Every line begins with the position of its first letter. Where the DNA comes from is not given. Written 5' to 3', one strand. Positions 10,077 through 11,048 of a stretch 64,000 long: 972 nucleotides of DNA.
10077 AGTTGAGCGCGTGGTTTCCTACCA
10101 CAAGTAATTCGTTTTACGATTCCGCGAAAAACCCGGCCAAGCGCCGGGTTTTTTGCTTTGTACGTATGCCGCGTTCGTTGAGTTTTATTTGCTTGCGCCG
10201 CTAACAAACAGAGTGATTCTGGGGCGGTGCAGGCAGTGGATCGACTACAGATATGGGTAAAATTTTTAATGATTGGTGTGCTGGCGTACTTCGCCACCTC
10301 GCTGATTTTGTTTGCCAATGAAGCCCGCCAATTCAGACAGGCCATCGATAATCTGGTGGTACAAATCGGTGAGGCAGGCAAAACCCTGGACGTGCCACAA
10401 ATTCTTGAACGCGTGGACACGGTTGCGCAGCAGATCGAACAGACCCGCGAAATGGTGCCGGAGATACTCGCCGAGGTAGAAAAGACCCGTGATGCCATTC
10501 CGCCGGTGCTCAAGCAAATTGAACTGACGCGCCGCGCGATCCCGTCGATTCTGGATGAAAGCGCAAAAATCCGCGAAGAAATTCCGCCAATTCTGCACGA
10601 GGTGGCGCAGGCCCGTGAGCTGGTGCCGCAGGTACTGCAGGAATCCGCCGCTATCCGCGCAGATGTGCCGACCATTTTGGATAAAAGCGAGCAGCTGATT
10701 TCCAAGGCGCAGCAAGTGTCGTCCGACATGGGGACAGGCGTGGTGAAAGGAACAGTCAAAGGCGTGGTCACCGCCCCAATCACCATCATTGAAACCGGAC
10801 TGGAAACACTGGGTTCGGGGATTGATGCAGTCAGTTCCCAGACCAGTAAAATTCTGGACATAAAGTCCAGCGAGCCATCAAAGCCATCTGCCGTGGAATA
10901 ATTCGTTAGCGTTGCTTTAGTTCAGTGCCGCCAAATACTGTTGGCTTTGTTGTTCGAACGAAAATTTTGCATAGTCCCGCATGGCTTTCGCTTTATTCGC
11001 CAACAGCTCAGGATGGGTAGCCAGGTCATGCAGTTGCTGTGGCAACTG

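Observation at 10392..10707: Membrane-anchored protein built from tandem 14-residue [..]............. repeats (42-nt DNA periodicity)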

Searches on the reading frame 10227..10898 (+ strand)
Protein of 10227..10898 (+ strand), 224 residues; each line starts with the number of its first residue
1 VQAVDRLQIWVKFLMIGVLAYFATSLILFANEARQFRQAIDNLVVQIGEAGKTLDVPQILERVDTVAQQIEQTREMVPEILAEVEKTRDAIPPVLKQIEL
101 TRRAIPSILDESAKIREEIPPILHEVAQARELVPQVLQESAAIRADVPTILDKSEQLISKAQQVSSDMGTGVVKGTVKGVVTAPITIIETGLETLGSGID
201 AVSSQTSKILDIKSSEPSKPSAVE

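Call 3: search_protein_families(library=pfam, proteins=[window:10227-10898:+], max_evalue=10)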
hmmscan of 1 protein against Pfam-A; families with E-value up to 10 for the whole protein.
window:10227-10898:+ (224 aa): 16 families
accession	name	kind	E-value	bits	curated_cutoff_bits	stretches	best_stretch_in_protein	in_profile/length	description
PF06103.16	DUF948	-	0.001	19.7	37.2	2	22-90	17-83/89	Bacterial protein of unknown function (DUF948)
PF08972.17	DUF1902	-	0.0022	18.5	22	1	55-88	21-54/74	Domain of unknown function (DUF1902)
PF04108.17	ATG17_like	-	0.0023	17.9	43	1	54-130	211-292/355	Autophagy protein ATG17-like domain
PF06009.19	Laminin_II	-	0.0033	17.9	33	1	57-105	13-61/138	Laminin Domain II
PF06419.17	COG6_N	-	0.012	16.1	27.4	1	107-165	30-88/114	Conserved oligomeric complex COG6, N-terminal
PF02403.27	Seryl_tRNA_N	-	0.018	15.7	28.2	1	32-92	44-105/108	Seryl-tRNA synthetase N-terminal domain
PF05531.17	NPV_P10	-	0.021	15.7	29.8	1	55-116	12-67/75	Nucleopolyhedrovirus P10 protein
PF04136.21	COG3_N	-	0.078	13.3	27.9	1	111-166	12-67/147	Conserved oligomeric Golgi complex subunit 3, N-terminal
PF07889.17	DUF1664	-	0.081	13.4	34.6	1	34-105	37-110/124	Protein of unknown function (DUF1664)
PF00015.26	MCPsignal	-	0.091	13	34.6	1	58-96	111-149/172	Methyl-accepting chemotaxis protein (MCP) signalling domain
PF21097.3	SR_plectin_7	-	0.21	12.4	27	0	188-220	52-84/116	Spectrin repeat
PF02536.19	mTERF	-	0.23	10.8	23.1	1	113-163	15-66/314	mTERF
PF20508.3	DUF6734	-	0.24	11.2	27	1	57-98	113-155/286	Family of unknown function (DUF6734)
PF05701.16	WEMBL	-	0.62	9.1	35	1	58-112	32-86/562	Weak chloroplast movement under blue light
PF16498.10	SWIRM-assoc_3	-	0.64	10.7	27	0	109-125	14-30/67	SWIRM-associated domain at the C-terminal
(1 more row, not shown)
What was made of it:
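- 10317..10391 (+): Membrane-proximal helical segment (aa 31-55) with a less regular heptad pattern. Together with the TM it is the part that aligns sub-threshold to the DUF948 profile. DUF948 stretch aa 22-90 against profile positions 17-83 of 89 (call 3).
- On Pfam DUF948 (PF06103; FacZ/YoxC): The window protein scores 19.7 bits, E = 0.001 (call 3).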

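Call 4: search_protein_families(library=ncbifam, proteins=[window:10227-10898:+], max_evalue=10)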
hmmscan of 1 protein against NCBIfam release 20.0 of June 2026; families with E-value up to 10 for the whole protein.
window:10227-10898:+ (224 aa): 16 families
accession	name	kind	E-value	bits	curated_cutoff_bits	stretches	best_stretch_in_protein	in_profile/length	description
NF002572.0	PRK02224.1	equivalog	9.8e-05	20.8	1087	1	53-168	215-330/888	DNA double-strand break repair ATPase Rad50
NF041035.1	Rad50_Halo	equivalog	0.00026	19.5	1000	1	53-169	215-331/883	DNA double-strand break repair ATPase Rad50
TIGR02169.1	SMC_prok_A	equivalog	0.0022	15.7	729.4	1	34-168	248-381/1165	chromosome segregation protein SMC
NF047516.1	LA_3659_fam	equivalog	0.0037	16.9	36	1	58-158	96-191/221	LA_3659 family protein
NF047514.1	SpiroCoCo_N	equivalog_domain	0.0037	16.9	75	1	58-158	96-191/221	SpiroCoCo family coiled-coil protein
NF045487.1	ASRP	equivalog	0.0081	14.8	300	1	40-156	158-267/593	archaea-specific SMC-related protein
NF047515.1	SpiroCoCo_C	equivalog_domain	0.0088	15.2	125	1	60-133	137-210/313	SpiroCoCo family coiled-coil protein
NF011632.3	PRK15058.1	equivalog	0.014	15.7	130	1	32-75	78-120/127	cytochrome b562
TIGR02168.1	SMC_prok_B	equivalog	0.022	12.5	567.35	1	32-166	680-812/1181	chromosome segregation protein SMC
NF053563.1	Rkd4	equivalog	0.03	12.4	860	1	31-130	546-645/747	arcadin-4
NF003279.0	PRK04266.1-5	equivalog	0.038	13.4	377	1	41-75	122-156/230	fibrillarin-like rRNA/tRNA 2'-O-methyltransferase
NF049873.2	cytotoxin_MakE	exception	0.052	12.5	360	1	38-213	50-236/352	alpha-pore-forming cytotoxin subunit MakE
NF003409.0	PRK04778.1-3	equivalog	0.056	12.2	562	1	22-120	58-156/570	septation ring formation regulator EzrA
NF047388.1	SA1320_fam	subfamily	0.082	11.3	230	2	19-92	482-559/644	SA1320 family protein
TIGR04523.1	Mplasa_alph_rch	subfamily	0.093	10.6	270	1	68-168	582-682/745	helix-rich protein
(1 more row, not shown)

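Call 6: find_homologous_proteins(query=window:10227-10898:+)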
Query window:10227-10898:+ (224 aa): 7 proteins with E <= 0.001 among 542 candidates.
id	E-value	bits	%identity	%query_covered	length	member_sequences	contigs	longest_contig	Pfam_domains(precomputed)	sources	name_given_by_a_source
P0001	3.2e-130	450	100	100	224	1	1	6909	-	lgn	-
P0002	1.2e-68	249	57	98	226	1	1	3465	-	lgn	-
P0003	1.5e-58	216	50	92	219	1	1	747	-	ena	-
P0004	2.8e-31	127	37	85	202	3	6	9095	-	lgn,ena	-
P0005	5.5e-24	103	36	73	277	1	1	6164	PF16998.11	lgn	-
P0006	1.1e-20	93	34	79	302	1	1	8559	PF06103.17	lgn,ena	-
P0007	6.1e-18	84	25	79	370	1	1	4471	-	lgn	-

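Call 11: find_encoding_contigs(protein=P0001, flank=10000)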
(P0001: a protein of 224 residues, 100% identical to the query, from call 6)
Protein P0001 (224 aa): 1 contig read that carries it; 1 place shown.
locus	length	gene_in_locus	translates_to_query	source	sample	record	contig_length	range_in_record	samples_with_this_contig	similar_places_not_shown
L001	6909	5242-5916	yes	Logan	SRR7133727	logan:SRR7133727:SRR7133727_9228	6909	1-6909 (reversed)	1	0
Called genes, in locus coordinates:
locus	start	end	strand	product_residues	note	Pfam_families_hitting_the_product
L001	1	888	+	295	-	?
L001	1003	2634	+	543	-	-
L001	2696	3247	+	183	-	PF00702:Hydrolase, PF08645:PNK3P (weak), PF13419:HAD_2 (faint), PF13242:Hydrolase_like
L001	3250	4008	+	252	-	PF01553:Acyltransferase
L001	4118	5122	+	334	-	PF00316:FBPase, PF18913:FBPase_C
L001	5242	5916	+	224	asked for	-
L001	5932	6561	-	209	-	-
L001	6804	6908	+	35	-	?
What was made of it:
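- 10227..10901 (+): ORF of the repeat protein: 224 aa from GTG 10227, with the probable true start at GTG 10236 giving 221 aa. The stop codon is at 10899-10901. An identical protein, P0001, is found on an independent Logan contig (calls 6, 11).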

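Call 12: find_encoding_contigs(protein=P0004, flank=6000, max_places=4)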
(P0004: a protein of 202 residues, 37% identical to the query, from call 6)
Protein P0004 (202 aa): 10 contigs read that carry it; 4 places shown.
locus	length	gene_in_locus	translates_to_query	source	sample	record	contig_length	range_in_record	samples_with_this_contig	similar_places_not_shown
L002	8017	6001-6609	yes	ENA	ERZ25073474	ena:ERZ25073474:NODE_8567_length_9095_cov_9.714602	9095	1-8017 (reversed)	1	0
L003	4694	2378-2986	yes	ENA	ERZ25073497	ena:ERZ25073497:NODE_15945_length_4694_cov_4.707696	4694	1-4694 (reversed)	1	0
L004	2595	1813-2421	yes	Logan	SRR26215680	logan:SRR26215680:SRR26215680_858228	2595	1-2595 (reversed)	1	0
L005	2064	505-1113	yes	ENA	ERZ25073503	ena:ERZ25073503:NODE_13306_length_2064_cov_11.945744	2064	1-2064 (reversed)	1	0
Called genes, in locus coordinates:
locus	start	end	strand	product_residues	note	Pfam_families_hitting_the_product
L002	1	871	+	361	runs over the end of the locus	PF02746:MR_MLE_N, PF13378:MR_MLE_C, PF07476:MAAL_C (weak)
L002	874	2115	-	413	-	PF00563:EAL (weak), PF08668:HDOD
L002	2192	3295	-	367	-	PF05222:AlaDh_PNT_N, PF02826:2-Hacid_dh_C, PF01262:AlaDh_PNT_C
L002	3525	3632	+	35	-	-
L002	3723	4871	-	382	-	PF00072:Response_reg, PF00512:HisKA (weak), PF02518:HATPase_c, PF14501:HATPase_c_5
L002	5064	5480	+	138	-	-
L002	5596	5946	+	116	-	-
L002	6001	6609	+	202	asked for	-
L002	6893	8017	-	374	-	?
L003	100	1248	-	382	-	PF00072:Response_reg, PF00512:HisKA (weak), PF02518:HATPase_c, PF14501:HATPase_c_5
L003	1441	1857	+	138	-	-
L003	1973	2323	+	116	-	-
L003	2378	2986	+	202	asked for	-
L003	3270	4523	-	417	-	-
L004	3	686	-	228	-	?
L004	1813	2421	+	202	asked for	-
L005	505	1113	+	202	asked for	-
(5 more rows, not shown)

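Call 13: find_encoding_contigs(protein=P0006, flank=6000, max_places=3)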
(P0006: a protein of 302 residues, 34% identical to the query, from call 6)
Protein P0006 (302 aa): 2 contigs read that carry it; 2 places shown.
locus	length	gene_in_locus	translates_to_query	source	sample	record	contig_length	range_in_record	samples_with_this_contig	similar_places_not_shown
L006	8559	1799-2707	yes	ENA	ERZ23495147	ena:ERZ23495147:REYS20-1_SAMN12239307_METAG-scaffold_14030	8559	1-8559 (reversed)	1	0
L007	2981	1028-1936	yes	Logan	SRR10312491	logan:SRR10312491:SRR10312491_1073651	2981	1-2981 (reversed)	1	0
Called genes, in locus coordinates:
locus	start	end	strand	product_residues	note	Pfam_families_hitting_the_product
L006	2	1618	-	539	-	?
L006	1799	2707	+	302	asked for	PF06103:DUF948 (faint)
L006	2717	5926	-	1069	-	PF19443:DAHL, PF00989:PAS, PF08448:PAS_4, PF13426:PAS_9, PF08447:PAS_3, PF00989:PAS, PF08447:PAS_3, PF08448:PAS_4, +5 more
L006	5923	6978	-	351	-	PF00034:Cytochrom_C (faint), PF03150:CCP_MauG, PF13442:Cytochrome_CBB3 (faint)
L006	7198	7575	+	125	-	PF11743:DUF3301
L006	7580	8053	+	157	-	PF00383:dCMP_cyt_deam_1, PF14437:MafB19-deam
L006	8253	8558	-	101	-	?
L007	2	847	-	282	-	?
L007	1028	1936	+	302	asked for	PF06103:DUF948 (faint)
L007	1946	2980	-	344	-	?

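Call 14: find_encoding_contigs(protein=P0002, flank=6000, max_places=3)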
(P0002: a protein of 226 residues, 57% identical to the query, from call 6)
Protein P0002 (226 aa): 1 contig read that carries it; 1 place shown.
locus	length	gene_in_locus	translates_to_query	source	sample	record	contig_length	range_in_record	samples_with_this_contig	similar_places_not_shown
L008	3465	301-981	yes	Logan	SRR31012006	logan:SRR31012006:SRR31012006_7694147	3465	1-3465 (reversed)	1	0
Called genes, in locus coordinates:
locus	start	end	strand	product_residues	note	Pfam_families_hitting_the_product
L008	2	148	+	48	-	?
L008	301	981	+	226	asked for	-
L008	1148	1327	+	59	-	PF18656:DUF5633 (faint), PF07411:DUF1508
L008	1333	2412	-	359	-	PF01584:CheW, PF01476:LysM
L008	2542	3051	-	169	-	-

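Call 15: search_protein_representatives(protein=window:10227-10898:+)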
Query: 224 residues. Proteins with E-value up to 0.001 (for the whole library): 262; up to 1e-10: 174; up to 1e-30: 5. The best 150 are listed.
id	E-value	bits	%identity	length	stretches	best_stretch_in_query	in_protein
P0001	1.0e-130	450.0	100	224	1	1-224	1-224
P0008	3.4e-37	144.9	39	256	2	91-195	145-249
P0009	2.7e-34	135.4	38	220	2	67-195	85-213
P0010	4.8e-33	131.4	36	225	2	59-194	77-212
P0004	9.0e-32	127.2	37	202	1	5-194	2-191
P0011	4.7e-30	121.6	41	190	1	5-195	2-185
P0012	4.0e-28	115.3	35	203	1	5-197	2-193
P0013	6.2e-28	114.7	41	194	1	5-195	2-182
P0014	5.8e-27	111.5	40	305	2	73-209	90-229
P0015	8.1e-27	111.1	41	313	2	72-197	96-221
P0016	2.2e-26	109.6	36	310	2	54-156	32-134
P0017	1.4e-25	107.0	37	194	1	5-189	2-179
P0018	1.8e-25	106.7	35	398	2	74-194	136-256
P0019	6.4e-25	104.9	30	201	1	6-190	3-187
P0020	8.6e-25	104.4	36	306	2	75-205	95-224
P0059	7.6e-20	88.3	32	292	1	13-189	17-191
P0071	3.3e-19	86.2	36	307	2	68-193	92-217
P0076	8.2e-19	84.9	35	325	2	70-191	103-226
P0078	1.0e-18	84.6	36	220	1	9-191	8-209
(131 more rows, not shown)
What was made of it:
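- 10227..10901 (+): 262 homologous clusters exist (call 15).
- There are 262 homologous clusters, 174 of them at E <= 1e-10 (call 15).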

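Call 21: search_protein_families(library=pfam, alignment_id=A1, max_evalue=0.01)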
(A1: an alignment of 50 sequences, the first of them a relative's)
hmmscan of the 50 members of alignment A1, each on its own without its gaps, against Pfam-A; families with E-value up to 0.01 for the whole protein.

A. member 1, P0001 (224 aa): 4 families
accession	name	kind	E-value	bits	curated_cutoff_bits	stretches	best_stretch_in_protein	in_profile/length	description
PF06103.16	DUF948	-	0.001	19.7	37.2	0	22-90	17-83/89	Bacterial protein of unknown function (DUF948)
PF08972.17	DUF1902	-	0.0022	18.5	22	0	55-88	21-54/74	Domain of unknown function (DUF1902)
PF04108.17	ATG17_like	-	0.0023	17.9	43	1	54-130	211-292/355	Autophagy protein ATG17-like domain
PF06009.19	Laminin_II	-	0.0033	17.9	33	0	57-105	13-61/138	Laminin Domain II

B. families by the number of members that match (of 50 scanned): 40 families (the first 25 are shown)
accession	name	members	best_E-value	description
PF06103.16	DUF948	42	1.5e-08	Bacterial protein of unknown function (DUF948)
PF06009.19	Laminin_II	19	5.3e-07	Laminin Domain II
PF16998.10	17kDa_Anti_2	12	6.3e-11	17 kDa outer membrane surface antigen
PF06419.17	COG6_N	9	3.7e-05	Conserved oligomeric complex COG6, N-terminal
PF04108.17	ATG17_like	7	0.00012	Autophagy protein ATG17-like domain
PF07889.17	DUF1664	7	0.00053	Protein of unknown function (DUF1664)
PF19111.5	DUF5798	6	1.7e-05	Family of unknown function (DUF5798)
PF00015.26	MCPsignal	6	6.2e-05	Methyl-accepting chemotaxis protein (MCP) signalling domain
PF06008.19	Laminin_I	6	7.3e-05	Laminin Domain I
PF04136.21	COG3_N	5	0.0012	Conserved oligomeric Golgi complex subunit 3, N-terminal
PF05659.16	RPW8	5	0.0016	Arabidopsis broad-spectrum mildew resistance protein RPW8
PF04513.17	Baculo_PEP_C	4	0.00037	Baculovirus polyhedron envelope protein, PEP, C terminus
PF00804.31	Syntaxin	4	0.00083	Syntaxin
PF05531.17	NPV_P10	4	0.0056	Nucleopolyhedrovirus P10 protein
PF20379.3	DUF6674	3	0.00012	Family of unknown function (DUF6674)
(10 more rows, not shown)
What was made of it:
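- On Pfam DUF948 (PF06103; FacZ/YoxC): 42 of 50 members match at E <= 0.01, but all are below the cut-off (call 21).
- DUF948 is the top Pfam hit for the window protein (E = 0.001, call 3) and for 42 of 50 family members (best E = 1.5e-8, call 21).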

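Call 22: search_solved_structures(query=A1, max_evalue=1)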
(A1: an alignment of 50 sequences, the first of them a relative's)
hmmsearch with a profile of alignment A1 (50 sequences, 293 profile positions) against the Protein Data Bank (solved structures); distinct sequences matched with E-value up to 1: 29.
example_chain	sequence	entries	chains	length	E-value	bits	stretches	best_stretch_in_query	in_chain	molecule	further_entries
8qad_A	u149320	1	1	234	1.2e-10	44.5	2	34-170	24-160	sc-apCC-6-LLIA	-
9r1o_A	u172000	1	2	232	2e-07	33.9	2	36-168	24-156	sc-apCC-6-DPH-NR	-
2wpr_A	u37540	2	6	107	0.00073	22.2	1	31-124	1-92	TRIMERIC AUTOTRANSPORTER ADHESIN FRAGMENT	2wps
3g6b_A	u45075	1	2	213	0.003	20.2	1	48-115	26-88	Methyl-accepting chemotaxis protein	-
2yo3_A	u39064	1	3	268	0.0049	19.5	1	31-101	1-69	GENERAL CONTROL PROTEIN GCN4, PUTATIVE INNER MEMBRANE PROTEIN, GENERAL CONTROL PROTEIN GCN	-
3g67_A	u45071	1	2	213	0.0049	19.5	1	49-115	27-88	Methyl-accepting chemotaxis protein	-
4c46_A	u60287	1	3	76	0.0081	18.8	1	31-99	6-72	GENERAL CONTROL PROTEIN GCN4, GENERAL CONTROL PROTEIN GCN4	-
8ur7_A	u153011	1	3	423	0.014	18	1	31-78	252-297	Trimer head HA,Hemagglutinin HA1 chain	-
2ch7_B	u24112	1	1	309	0.017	17.8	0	26-108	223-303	METHYL-ACCEPTING CHEMOTAXIS PROTEIN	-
3ja6_H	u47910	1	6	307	0.017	17.7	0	26-108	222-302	Methyl-accepting chemotaxis protein 2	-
2ch7_A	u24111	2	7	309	0.027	17.1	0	26-108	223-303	METHYL-ACCEPTING CHEMOTAXIS PROTEIN | Methyl-accepting chemotaxis protein 2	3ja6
7l1k_B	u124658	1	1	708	0.03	16.9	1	10-93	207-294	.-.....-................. 35, NatC auxiliary subunit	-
2wpq_A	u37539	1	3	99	0.039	16.6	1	31-124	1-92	TRIMERIC AUTOTRANSPORTER ADHESIN FRAGMENT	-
8a3k_UNK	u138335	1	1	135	0.053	16.1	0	30-92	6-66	sc-apCC-4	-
2yny_A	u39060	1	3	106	0.076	15.6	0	36-78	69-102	GENERAL CONTROL PROTEIN GCN4, PUTATIVE INNER MEMBRANE PROTEIN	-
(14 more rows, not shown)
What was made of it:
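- The family profile weakly hits GCN4-pII-type trimer fusion constructs in the PDB (E = 7e-4 to 0.9, call 22). There are weak profile hits to MCP signalling domains and to designed antiparallel or barrel coiled coils (sc-apCC-6 at E = 1e-10; MCP at E = 0.003; call 22).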
